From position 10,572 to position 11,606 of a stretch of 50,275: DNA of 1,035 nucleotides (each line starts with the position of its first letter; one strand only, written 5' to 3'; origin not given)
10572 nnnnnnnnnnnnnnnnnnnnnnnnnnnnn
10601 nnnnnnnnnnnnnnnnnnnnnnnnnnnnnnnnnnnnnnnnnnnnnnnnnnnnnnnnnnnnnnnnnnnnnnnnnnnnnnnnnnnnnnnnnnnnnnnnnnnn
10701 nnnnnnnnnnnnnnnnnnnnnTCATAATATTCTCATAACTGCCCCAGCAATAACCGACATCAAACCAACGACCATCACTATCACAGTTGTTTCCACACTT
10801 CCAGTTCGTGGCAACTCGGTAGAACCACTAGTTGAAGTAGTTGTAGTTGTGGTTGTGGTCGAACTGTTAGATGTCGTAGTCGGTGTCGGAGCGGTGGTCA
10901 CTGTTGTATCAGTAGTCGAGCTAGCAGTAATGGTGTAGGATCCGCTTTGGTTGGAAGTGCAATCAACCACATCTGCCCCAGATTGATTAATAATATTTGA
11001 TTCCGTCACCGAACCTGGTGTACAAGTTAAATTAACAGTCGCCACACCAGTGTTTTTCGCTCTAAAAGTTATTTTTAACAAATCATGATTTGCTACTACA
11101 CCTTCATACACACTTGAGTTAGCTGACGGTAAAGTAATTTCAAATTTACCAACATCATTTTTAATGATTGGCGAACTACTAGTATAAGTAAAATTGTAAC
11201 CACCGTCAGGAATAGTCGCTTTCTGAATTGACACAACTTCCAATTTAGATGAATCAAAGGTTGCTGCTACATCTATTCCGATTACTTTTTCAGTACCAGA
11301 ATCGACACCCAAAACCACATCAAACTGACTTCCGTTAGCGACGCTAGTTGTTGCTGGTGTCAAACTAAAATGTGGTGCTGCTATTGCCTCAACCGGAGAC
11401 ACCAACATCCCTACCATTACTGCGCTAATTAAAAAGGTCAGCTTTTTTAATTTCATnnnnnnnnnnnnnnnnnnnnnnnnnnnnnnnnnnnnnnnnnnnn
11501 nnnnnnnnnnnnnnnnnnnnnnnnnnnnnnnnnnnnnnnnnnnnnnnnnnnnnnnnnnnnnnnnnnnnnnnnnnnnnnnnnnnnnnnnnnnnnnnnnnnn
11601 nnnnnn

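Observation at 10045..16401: Cohesin-dockerin-LPXTG surface-assembly operon with non-enzymatic, cysteine-rich cargo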

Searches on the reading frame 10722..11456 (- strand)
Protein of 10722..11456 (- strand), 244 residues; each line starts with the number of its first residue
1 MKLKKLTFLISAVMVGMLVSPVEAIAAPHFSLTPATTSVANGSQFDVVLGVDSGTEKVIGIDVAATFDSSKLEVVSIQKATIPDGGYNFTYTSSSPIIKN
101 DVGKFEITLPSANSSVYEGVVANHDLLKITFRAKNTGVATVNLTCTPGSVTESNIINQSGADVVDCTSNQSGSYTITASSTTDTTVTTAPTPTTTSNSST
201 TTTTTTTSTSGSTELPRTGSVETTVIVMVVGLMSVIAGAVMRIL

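Call 3: search_protein_families(library=pfam, proteins=[window:10722-11456:-], max_evalue=1)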
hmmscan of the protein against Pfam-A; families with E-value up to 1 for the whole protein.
window:10722-11456:- (244 aa): 3 families
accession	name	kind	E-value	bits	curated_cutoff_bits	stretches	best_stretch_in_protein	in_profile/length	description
PF00963.24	Cohesin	-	1.4e-07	32.3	24.1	1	32-148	3-116/139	Cohesin domain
PF15548.11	DUF4655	-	0.026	13.7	27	1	153-221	2-70/525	Domain of unknown function (DUF4655)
PF05283.16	MGC-24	-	0.81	10.5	28.5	0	158-218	35-96/140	Multi-glycosylated core protein 24 (MGC-24), sialomucin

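Call 4: search_protein_families(library=ncbifam, proteins=[window:10722-11456:-], max_evalue=1)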
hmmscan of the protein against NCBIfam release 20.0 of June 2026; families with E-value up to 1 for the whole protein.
window:10722-11456:- (244 aa): 2 families
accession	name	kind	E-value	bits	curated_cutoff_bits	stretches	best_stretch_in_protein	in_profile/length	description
NF053819.1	EF0750_LPXTG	subfamily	0.0012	19.3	47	1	185-240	43-97/105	EF2685/EF0750 family sortase-dependent surface protein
TIGR01167.1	LPXTG_anchor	domain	0.039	14.6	15.9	1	214-240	1-26/34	LPXTG cell wall anchor domain-containing protein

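Call 9: find_encoding_contigs(protein=window:10722-11456:-, flank=10000, max_places=6)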
Protein window:10722-11456:- (244 aa): 1 contig read that carries it; 1 place shown.
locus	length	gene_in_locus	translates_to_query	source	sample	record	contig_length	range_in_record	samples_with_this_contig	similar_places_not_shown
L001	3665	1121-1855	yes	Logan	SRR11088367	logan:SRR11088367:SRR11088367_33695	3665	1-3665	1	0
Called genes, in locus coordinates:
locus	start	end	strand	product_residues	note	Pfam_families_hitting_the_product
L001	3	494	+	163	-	?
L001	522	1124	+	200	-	-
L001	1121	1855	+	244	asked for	PF00963:Cohesin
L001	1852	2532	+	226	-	PF16656:Pur_ac_phosph_N (weak)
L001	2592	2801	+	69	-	-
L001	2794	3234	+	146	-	PF09424:YqeY, PF02637:GatB_Yqey (weak)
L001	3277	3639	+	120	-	PF02130:YbeY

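Call 10: find_homologous_proteins(query=window:10722-11456:-)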
Query window:10722-11456:- (244 aa): 106 proteins with E <= 0.001 among 2135 candidates.
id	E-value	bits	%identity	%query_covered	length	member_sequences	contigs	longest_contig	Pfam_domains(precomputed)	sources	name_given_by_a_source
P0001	1.4e-141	487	100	100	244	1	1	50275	PF00963.25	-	-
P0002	1.9e-84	301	61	98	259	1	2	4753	PF00963.25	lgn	-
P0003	2.1e-78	281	61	96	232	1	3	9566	PF00963.25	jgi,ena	jgi:hypothetical protein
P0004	5.1e-76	273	63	89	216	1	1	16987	PF00963.25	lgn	-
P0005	5.5e-75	270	60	96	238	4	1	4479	PF00963.25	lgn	-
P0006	1.1e-74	269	67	73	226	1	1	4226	PF00963.25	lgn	-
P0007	5.7e-74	266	57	95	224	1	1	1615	PF00963.25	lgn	-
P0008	7.6e-74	266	60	92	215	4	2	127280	PF00963.25,PF00746.27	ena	-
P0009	2.6e-73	264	56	100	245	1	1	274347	PF00963.25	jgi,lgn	jgi:hypothetical protein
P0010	3.8e-73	264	54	98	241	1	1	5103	PF00963.25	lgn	-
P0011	1.6e-72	262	55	100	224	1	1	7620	PF00963.25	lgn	-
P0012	4.2e-72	260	55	100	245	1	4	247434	PF00963.25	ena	-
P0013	5.9e-72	260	55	100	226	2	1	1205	PF00963.25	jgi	jgi:hypothetical protein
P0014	4.2e-71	257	52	94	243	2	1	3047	PF00963.25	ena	-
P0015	6.4e-71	256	55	100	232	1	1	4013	PF00963.25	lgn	-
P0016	8.6e-71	256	51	98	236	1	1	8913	PF00963.25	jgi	jgi:LPXTG-motif cell wall-anchored protein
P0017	1.0e-70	256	57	96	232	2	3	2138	PF00963.25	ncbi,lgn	-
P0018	1.6e-70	255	55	93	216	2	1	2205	PF00963.25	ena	-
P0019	2.3e-70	255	52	100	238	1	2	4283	PF00963.25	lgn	-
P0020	2.4e-70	254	52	99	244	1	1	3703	PF00963.25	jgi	jgi:uncharacterized protein YcnI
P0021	8.2e-69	249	53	100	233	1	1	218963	PF00963.25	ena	-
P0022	2.4e-67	245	56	93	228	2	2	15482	PF00963.25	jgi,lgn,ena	-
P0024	1.3e-66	242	58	70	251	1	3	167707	PF00963.25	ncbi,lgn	-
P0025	1.3e-65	239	53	100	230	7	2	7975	PF00963.25,PF00746.27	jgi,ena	jgi:LPXTG-motif cell wall-anchored protein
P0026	1.5e-64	236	56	93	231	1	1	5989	PF00963.25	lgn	-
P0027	1.5e-64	236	52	100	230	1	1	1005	PF00963.25,PF00746.27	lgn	-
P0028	2.0e-64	235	50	99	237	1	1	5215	PF00963.25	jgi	jgi:hypothetical protein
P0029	2.6e-64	235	53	95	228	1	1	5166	PF00963.25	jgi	-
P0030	1.1e-63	233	50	100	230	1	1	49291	PF00963.25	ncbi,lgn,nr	ncbi:hypothetical protein HYV64_05305 [Candidatus Shapirobacteria bacterium]|nr:hypothetical protein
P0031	2.2e-63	232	51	100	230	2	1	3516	PF00963.25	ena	-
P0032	2.7e-63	231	47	100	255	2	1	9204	PF00963.25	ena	-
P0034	1.9e-62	229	51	97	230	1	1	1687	PF00963.25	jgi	-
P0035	7.1e-62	227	51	99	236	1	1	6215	PF00963.25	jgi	-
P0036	7.3e-62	227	51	100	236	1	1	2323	PF00963.25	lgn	-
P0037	9.2e-62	226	51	100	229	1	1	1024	PF00963.25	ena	-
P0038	1.1e-61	226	49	100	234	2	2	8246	PF00963.25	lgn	-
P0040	1.9e-61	225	51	100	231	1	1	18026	PF00963.25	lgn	-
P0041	4.6e-61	224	46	94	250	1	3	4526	PF00963.25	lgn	-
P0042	2.1e-60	222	49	99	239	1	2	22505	PF00963.25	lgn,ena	-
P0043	1.6e-59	219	49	100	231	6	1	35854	PF00963.25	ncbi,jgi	jgi:hypothetical protein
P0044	6.1e-59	217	48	100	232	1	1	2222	PF00963.25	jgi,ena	-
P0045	6.3e-59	217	48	100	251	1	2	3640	PF00963.25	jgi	-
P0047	2.7e-58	215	48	93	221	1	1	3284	PF00963.25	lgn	-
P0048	8.0e-58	214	56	77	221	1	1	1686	PF00963.25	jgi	-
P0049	9.6e-58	213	49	100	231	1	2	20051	PF00963.25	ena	-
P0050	1.1e-56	210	49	100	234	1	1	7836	PF00963.25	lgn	-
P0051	4.2e-55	205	46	99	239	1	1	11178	PF00963.25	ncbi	-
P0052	1.3e-54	203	47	99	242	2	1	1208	PF00963.25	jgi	jgi:hypothetical protein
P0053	1.3e-54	203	48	100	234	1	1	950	PF00963.25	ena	-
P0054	2.9e-52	195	52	91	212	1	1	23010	PF00963.25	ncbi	-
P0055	3.6e-51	192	42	99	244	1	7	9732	PF00963.25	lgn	-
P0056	7.6e-51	191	45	100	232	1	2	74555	PF00963.25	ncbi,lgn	-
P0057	1.9e-50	189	48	90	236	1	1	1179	PF00746.27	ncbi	-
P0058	1.2e-48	184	47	90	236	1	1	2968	PF00963.25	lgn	-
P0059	3.2e-48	182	46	91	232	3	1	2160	PF00963.25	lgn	-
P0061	1.5e-47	180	43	100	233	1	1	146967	PF00963.25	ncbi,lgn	-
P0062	1.8e-46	177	44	100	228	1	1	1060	PF00963.25,PF00746.27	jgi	jgi:LPXTG-motif cell wall-anchored protein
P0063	2.3e-46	176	46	98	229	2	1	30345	PF00963.25,PF00746.27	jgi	jgi:LPXTG-motif cell wall-anchored protein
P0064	3.0e-46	176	43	100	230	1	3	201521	PF00963.25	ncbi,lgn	-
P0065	3.9e-45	172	45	84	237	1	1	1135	PF00963.25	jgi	jgi:hypothetical protein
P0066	4.5e-45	172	45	98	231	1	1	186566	-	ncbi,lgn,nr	ncbi:MAG: cohesin domain-containing protein [Candidatus Shapirobacteria bacterium]|nr:cohesin domain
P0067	6.2e-45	171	45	91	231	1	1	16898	PF00963.25,PF00746.27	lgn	-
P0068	8.9e-45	171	41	99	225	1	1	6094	PF00963.25,PF00746.27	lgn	-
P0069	1.4e-44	170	45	100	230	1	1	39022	PF00963.25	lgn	-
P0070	1.8e-44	170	41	98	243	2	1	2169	PF00963.25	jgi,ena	-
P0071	8.9e-44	168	42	99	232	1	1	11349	PF00963.25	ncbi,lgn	-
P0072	2.6e-43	166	42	99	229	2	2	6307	PF00963.25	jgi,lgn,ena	-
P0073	4.7e-43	165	42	89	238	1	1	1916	PF00963.25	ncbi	-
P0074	3.5e-42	162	42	99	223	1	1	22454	PF00963.25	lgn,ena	-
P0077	2.5e-41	160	43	99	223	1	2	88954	PF00963.25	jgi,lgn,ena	-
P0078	8.4e-41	158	41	98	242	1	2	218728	-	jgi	jgi:hypothetical protein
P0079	1.2e-40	157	44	98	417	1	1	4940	PF00963.25,PF00746.27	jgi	-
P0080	1.9e-40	157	42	100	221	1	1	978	PF00963.25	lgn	-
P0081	2.6e-40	156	42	99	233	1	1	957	PF00963.25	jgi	jgi:LPXTG-motif cell wall-anchored protein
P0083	5.1e-39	152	43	96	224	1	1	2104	PF00963.25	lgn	-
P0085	4.6e-37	146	42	99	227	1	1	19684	PF00963.25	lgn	-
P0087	7.4e-37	145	40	99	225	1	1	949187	PF00963.25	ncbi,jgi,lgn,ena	ncbi:MAG: cohesin domain-containing protein [Candidatus Shapirobacteria bacterium]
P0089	1.1e-36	145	38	99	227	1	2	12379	PF00963.25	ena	-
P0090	1.6e-36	144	38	99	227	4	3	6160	PF00963.25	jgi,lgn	-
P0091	2.2e-36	144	40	99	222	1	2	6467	PF00963.25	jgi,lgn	-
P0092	2.7e-36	143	38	99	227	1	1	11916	PF00963.25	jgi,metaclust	metaclust:\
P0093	2.9e-36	143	38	99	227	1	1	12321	PF00963.25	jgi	-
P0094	4.0e-36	143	40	96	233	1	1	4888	PF00963.25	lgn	-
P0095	6.7e-36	142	42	89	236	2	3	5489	PF00963.25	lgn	-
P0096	1.5e-35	141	37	99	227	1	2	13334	PF00963.25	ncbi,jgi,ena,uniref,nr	ncbi:hypothetical protein COS78_04440 [Candidatus Shapirobacteria bacterium CG06_land_8_20_14_3_00_4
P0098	8.0e-35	138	40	98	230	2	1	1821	PF00963.25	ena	-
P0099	1.3e-34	138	42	70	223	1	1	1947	PF00963.25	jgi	-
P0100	2.7e-34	137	41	91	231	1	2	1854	PF00963.25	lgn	-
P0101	4.3e-33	133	41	99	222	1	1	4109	PF00963.25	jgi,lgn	jgi:hypothetical protein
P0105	2.8e-30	124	39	96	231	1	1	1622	PF00963.25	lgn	-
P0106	6.3e-29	119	39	96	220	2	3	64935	PF00963.25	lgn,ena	-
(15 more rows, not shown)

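Call 14: find_encoding_contigs(protein=P0087, flank=10000, max_places=2)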
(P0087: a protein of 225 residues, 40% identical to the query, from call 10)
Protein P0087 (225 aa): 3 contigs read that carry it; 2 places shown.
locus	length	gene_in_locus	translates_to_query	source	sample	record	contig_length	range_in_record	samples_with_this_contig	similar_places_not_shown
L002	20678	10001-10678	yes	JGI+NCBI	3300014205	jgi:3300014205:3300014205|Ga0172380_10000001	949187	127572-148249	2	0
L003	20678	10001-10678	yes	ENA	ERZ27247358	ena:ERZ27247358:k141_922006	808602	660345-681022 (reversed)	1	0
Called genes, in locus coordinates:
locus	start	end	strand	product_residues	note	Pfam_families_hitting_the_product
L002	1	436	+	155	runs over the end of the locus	PF13399:LytR_C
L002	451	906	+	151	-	PF07963:N_methyl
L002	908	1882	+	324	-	PF02547:Queuosine_synth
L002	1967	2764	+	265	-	PF00318:Ribosomal_S2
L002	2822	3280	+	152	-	PF00889:EF_TS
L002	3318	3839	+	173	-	PF01765:RRF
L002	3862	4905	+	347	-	PF02163:Peptidase_M50, PF04495:GRASP55_65, PF13180:PDZ_2, PF17820:PDZ_6 (weak)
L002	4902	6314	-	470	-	PF01229:Glyco_hydro_39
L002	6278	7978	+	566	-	-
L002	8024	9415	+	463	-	-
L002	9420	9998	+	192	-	PF00963:Cohesin (weak)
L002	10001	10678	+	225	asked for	PF00963:Cohesin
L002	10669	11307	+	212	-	PF16656:Pur_ac_phosph_N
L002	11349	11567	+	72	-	-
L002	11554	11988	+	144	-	PF09424:YqeY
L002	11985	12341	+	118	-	PF02130:YbeY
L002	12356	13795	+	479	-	PF13177:DNA_pol3_delta2, PF00004:AAA, PF07728:AAA_5 (weak), PF13401:AAA_22 (faint), PF20964:DnaX_C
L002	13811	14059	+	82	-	-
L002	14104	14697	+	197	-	PF21176:RecR_HhH, PF01751:Toprim, PF13662:Toprim_4, PF21175:RecR_C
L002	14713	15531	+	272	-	-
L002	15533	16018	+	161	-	-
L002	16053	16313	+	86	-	-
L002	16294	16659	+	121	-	-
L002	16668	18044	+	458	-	PF00133:tRNA-synt_1 (faint), PF01406:tRNA-synt_1e, PF09334:tRNA-synt_1g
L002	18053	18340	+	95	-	PF01250:Ribosomal_S6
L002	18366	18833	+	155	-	PF00436:SSB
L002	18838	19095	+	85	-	PF01084:Ribosomal_S18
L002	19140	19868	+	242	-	-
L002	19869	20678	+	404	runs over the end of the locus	PF00595:PDZ (weak), PF13180:PDZ_2, PF17820:PDZ_6 (weak), PF03572:Peptidase_S41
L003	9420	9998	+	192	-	PF00963:Cohesin (weak)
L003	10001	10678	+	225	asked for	PF00963:Cohesin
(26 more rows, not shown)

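Call 15: find_encoding_contigs(protein=P0009, flank=10000, max_places=2)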
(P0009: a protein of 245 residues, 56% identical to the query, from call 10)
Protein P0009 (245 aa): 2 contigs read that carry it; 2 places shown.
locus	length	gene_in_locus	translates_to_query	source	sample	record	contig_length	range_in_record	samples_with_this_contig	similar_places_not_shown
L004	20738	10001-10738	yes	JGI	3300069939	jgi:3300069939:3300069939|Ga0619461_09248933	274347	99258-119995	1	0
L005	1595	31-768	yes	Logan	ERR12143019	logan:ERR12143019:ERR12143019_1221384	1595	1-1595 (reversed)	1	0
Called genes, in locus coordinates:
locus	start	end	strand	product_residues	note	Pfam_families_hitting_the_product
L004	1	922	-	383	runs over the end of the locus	PF02784:Orn_Arg_deC_N, PF00278:Orn_DAP_Arg_deC (weak)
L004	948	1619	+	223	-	PF13578:Methyltransf_24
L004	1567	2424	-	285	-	PF00535:Glycos_transf_2, PF13641:Glyco_tranf_2_3, PF10111:Glyco_tranf_2_2 (weak)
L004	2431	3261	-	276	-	PF00535:Glycos_transf_2, PF10111:Glyco_tranf_2_2 (weak), PF13641:Glyco_tranf_2_3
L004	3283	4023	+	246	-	PF03808:Glyco_tran_WecG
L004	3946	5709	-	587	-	PF04932:Wzy_C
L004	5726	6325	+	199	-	PF02397:Bac_transf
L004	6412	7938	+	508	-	-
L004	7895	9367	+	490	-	-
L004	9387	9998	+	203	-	-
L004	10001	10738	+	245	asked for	PF00963:Cohesin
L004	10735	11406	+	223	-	PF16656:Pur_ac_phosph_N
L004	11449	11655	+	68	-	-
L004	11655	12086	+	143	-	PF09424:YqeY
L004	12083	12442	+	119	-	PF02130:YbeY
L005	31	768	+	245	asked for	PF00963:Cohesin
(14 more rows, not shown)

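Call 18: find_related_loci(query=A1, collection=genome_contigs, flank=10000)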
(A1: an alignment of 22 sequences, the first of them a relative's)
Query A1 (244 aa) in genome_contigs; peptide patterns used: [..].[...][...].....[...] (x = any residue, [..] = any of these).
32 stretches matched a pattern; 17 encode a relative of the query (tblastn E <= 1e-3); 17 distinct loci.
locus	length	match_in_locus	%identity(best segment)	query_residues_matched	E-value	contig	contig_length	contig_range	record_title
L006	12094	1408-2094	60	1-235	8e-74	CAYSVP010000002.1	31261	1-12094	MAG TPA_asm: uncultured Gammaproteobacteria bacterium isolate SRP294416_co1_8 genome assembly, contig: NODE_2492_length_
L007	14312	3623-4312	50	1-244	1e-73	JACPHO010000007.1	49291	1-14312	MAG: Candidatus Shapirobacteria bacterium isolate NC_groundwater_416_Ag_B-0.1um_40_33 GD18-4_B1_scaffold_1698652, whole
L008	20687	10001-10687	52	1-244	8e-69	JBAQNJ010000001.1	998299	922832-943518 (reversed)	MAG: Microgenomates group bacterium isolate MFD12002_ilm_asm_bin60 k127_48021, whole genome shotgun sequence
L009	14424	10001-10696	50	1-244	2e-67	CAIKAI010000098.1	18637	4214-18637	Candidatus Shapirobacteria bacterium isolate AlinenLipids_bin-9586 genome assembly, contig: bin-9586:098/184, whole geno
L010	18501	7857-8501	48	14-244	5e-63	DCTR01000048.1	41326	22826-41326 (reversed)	MAG TPA_asm: Candidatus Shapirobacteria bacterium UBA1435 UBA1435_contig_3101, whole genome shotgun sequence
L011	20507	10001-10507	58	1-170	2e-62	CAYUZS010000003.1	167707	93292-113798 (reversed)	MAG TPA_asm: uncultured Gammaproteobacteria bacterium isolate SRP294416_co1_374 genome assembly, contig: NODE_47_length_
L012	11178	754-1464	46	1-242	1e-57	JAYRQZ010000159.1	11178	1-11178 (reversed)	MAG: Candidatus Woesebacteria bacterium isolate XM1_ASGE3bin.17 k141_909157, whole genome shotgun sequence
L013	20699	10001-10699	43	1-244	3e-50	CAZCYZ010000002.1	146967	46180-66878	MAG TPA_asm: uncultured Gammaproteobacteria bacterium isolate SRP192927_co7_728 genome assembly, contig: NODE_94_length_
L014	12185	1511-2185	41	3-244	2e-48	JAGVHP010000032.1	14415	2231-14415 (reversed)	MAG: Candidatus Shapirobacteria bacterium isolate DeMMO2_35 c_000000111274, whole genome shotgun sequence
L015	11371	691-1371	37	3-244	3e-44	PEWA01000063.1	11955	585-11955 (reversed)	MAG: Candidatus Shapirobacteria bacterium CG06_land_8_20_14_3_00_40_12 CG06_land_8_20_14_3.00_150_scaffold_2778_c, whole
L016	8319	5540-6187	41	25-244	2e-43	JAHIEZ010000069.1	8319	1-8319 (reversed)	MAG: Patescibacteria group bacterium isolate KR11_0.1_MetaG.mb.53 KR11_0.1_MetaG.mb.53_k141_766368, whole genome shotgun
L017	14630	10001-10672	40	3-244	3e-43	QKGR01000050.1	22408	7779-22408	MAG: Candidatus Shapirobacteria bacterium isolate SZUA-533 scaffold_19069, whole genome shotgun sequence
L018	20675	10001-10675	40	1-242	2e-42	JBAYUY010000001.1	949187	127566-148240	MAG: Candidatus Shapirobacteria bacterium isolate SO_2016_LW3_47 scaffold00001_LW162_2016, whole genome shotgun sequence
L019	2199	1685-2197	44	3-177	3e-39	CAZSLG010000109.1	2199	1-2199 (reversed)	MAG TPA_asm: uncultured Gammaproteobacteria bacterium isolate SRP062349_co5_136 genome assembly, contig: NODE_64000_leng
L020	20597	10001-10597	39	25-244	3e-38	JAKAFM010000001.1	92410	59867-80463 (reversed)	MAG: bacterium isolate WY1.bin95 NODE_379_length_92410_cov_1.969821, whole genome shotgun sequence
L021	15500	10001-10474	44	26-186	2e-35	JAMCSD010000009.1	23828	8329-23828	MAG: Patescibacteria group bacterium isolate FK_Sedi_A_Bin.230 NODE_4600_length_23828_cov_3.15923, whole genome shotgun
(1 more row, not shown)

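Call 68: search_protein_families(library=pfam, proteins=[L013:3178-8106:+, L010:461-4270:+, L020:5089-8094:+, L021:4967-8116:+, L009:5446-8175:+, L017:5720-8125:+], max_evalue=0.01)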
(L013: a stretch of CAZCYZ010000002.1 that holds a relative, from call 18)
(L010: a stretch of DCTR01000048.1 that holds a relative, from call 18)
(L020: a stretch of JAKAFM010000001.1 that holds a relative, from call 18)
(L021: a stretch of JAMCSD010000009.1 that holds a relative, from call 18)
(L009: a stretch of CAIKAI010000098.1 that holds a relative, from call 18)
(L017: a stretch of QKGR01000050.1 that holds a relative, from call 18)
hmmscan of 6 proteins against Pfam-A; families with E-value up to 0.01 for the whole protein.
L013:3178-8106:+ (1643 aa): 0 families

L010:461-4270:+ (1270 aa): 1 family
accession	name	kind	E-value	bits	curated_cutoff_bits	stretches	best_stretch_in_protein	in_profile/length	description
PF13320.12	GH123_cat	-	0.00036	20.5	23.1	0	938-997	192-254/324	Glycoside hydrolase 123, catalytic domain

L020:5089-8094:+ (1002 aa): 0 families

L021:4967-8116:+ (1050 aa): 0 families

L009:5446-8175:+ (910 aa): 0 families

L017:5720-8125:+ (802 aa): 0 families
